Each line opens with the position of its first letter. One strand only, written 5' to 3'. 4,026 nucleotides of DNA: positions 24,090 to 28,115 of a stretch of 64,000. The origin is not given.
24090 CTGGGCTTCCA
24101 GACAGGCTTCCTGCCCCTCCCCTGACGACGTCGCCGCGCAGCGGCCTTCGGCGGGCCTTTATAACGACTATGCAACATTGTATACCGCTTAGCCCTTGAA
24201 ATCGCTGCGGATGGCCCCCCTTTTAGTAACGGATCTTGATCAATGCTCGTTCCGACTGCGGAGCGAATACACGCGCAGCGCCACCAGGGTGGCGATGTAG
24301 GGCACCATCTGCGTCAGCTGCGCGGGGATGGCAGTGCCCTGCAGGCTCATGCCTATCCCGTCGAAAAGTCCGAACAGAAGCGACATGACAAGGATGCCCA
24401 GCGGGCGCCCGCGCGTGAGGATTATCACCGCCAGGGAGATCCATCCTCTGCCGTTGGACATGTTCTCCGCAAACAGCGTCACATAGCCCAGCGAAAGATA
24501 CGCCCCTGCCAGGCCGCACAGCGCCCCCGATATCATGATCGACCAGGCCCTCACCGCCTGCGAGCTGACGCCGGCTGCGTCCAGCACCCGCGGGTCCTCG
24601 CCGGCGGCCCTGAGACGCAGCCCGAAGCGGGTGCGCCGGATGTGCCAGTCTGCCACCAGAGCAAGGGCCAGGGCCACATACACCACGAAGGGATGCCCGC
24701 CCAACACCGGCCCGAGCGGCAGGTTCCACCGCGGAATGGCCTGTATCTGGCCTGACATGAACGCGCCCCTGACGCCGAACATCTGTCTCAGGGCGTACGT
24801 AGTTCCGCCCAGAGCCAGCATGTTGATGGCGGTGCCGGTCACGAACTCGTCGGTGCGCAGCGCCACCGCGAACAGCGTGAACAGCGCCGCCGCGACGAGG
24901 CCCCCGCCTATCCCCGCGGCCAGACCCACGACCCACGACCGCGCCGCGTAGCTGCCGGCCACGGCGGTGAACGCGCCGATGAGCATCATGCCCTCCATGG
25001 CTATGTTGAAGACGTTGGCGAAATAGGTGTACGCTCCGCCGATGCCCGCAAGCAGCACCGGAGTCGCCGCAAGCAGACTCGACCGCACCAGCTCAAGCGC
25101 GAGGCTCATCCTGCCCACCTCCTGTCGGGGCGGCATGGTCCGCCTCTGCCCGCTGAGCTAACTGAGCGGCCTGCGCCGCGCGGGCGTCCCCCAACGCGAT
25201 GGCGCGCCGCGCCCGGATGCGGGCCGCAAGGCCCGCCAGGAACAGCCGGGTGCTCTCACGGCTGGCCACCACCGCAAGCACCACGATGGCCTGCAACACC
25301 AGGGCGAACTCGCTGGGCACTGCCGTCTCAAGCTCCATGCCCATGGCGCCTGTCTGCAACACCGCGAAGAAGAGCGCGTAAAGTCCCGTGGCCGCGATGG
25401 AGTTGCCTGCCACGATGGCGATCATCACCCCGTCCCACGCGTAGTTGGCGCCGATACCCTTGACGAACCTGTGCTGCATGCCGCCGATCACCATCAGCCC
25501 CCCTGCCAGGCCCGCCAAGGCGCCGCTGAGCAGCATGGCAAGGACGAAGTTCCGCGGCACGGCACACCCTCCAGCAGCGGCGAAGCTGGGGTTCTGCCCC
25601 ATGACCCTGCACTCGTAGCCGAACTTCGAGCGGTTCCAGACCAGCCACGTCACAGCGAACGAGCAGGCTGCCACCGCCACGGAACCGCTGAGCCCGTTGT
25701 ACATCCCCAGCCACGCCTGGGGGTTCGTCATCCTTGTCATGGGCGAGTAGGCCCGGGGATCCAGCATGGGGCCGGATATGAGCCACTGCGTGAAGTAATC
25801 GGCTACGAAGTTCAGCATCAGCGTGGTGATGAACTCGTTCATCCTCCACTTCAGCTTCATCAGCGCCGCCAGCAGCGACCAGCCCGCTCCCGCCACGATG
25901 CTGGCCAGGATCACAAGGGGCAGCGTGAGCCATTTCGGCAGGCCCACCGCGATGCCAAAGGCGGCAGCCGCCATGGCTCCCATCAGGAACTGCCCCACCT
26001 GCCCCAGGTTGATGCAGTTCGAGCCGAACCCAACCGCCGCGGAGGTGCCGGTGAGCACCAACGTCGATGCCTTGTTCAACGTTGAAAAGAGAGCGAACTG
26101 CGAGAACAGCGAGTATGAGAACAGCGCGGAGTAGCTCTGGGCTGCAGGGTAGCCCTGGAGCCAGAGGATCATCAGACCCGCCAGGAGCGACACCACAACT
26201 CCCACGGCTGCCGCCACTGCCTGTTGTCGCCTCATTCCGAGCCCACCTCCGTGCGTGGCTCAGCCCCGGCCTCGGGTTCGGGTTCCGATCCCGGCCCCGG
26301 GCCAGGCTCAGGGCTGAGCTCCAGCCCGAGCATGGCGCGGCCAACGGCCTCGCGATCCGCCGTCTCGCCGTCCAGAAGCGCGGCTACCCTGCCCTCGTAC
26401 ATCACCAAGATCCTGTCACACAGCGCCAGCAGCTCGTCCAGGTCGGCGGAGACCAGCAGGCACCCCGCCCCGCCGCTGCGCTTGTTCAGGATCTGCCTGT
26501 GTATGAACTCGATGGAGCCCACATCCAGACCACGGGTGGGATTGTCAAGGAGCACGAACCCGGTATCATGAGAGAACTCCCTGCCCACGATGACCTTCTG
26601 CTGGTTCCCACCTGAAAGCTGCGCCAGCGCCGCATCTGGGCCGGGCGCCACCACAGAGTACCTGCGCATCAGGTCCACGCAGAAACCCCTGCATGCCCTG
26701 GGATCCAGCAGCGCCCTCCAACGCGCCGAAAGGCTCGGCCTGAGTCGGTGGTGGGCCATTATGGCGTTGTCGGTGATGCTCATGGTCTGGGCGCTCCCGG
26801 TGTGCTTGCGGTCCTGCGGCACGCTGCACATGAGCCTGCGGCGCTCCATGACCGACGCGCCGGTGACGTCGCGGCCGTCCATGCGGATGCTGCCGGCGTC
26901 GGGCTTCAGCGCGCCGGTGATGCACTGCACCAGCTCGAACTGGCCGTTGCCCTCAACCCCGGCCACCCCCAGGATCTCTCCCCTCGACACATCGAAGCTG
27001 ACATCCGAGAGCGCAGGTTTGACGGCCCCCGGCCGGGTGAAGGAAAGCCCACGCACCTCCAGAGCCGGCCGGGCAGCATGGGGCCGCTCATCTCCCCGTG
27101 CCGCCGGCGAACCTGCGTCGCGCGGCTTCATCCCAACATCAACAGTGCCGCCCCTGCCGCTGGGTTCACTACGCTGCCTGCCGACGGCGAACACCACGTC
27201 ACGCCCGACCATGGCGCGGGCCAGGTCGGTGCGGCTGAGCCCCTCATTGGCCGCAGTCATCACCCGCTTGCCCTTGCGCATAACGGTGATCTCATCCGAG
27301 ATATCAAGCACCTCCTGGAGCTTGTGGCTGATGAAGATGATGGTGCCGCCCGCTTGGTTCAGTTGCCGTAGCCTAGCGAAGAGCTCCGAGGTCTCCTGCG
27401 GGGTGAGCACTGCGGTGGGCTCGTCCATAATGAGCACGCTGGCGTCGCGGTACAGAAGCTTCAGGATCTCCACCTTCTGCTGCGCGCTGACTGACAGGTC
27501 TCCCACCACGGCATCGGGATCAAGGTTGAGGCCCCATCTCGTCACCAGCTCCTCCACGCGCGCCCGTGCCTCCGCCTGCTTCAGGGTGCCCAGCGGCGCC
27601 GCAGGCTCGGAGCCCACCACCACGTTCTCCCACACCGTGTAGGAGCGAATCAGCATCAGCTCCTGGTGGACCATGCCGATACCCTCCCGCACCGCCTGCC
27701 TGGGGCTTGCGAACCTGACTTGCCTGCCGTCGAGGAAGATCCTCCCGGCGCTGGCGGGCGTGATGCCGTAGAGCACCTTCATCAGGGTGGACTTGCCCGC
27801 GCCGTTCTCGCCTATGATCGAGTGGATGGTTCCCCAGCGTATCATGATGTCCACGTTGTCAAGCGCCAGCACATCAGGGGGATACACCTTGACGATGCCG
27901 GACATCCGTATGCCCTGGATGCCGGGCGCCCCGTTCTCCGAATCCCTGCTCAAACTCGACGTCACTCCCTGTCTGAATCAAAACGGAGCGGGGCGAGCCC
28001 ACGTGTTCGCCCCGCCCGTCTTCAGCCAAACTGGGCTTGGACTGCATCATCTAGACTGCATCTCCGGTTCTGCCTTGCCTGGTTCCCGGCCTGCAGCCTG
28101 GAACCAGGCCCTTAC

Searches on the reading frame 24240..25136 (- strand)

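Call 51: search_protein_families(library=pfam, proteins=[window:24240-25136:-], max_evalue=0.00001)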
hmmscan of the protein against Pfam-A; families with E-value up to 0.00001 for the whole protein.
window:24240-25136:- (298 aa): 1 family
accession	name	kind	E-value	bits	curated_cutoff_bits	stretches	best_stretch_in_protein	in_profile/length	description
PF02653.21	BPD_transp_2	-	1.2e-33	116.9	26.8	1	20-287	5-269/269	Branched-chain amino acid transport system / permease component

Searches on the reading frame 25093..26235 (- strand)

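Call 51: search_protein_families(library=pfam, proteins=[window:25093-26235:-], max_evalue=0.00001)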
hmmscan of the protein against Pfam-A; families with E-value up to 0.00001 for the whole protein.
window:25093-26235:- (380 aa): 1 family
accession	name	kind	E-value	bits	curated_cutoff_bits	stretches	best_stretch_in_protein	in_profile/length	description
PF02653.21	BPD_transp_2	-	6e-33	114.6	26.8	1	49-323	2-269/269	Branched-chain amino acid transport system / permease component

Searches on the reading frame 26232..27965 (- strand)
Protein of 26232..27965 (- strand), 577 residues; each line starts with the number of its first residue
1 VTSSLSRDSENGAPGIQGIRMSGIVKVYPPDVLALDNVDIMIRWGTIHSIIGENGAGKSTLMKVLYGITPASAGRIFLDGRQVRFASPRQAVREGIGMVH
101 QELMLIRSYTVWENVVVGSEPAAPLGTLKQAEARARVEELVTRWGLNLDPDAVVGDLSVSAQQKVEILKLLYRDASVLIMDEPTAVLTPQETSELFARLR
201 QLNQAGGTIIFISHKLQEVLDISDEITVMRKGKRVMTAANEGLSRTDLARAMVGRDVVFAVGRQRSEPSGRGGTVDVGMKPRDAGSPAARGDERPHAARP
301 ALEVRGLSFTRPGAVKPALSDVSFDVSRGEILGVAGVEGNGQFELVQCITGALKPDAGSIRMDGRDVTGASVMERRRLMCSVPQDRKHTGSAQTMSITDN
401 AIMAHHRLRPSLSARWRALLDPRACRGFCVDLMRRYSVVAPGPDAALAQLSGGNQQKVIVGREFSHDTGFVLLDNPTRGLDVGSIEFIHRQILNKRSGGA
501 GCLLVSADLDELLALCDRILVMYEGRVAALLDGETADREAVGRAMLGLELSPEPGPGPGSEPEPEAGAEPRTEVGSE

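Call 51: search_protein_families(library=pfam, proteins=[window:26232-27965:-], max_evalue=0.00001)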
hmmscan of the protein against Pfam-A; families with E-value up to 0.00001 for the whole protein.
window:26232-27965:- (577 aa): 2 families
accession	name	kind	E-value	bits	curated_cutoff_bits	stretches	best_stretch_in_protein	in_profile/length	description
PF00005.33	ABC_tran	-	1e-47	162.6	25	2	35-185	1-137/137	ABC transporter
PF13304.12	AAA_21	-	1.6e-08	35.5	27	0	47-68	1-22/304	AAA domain, putative AbiEii toxin, Type IV TA system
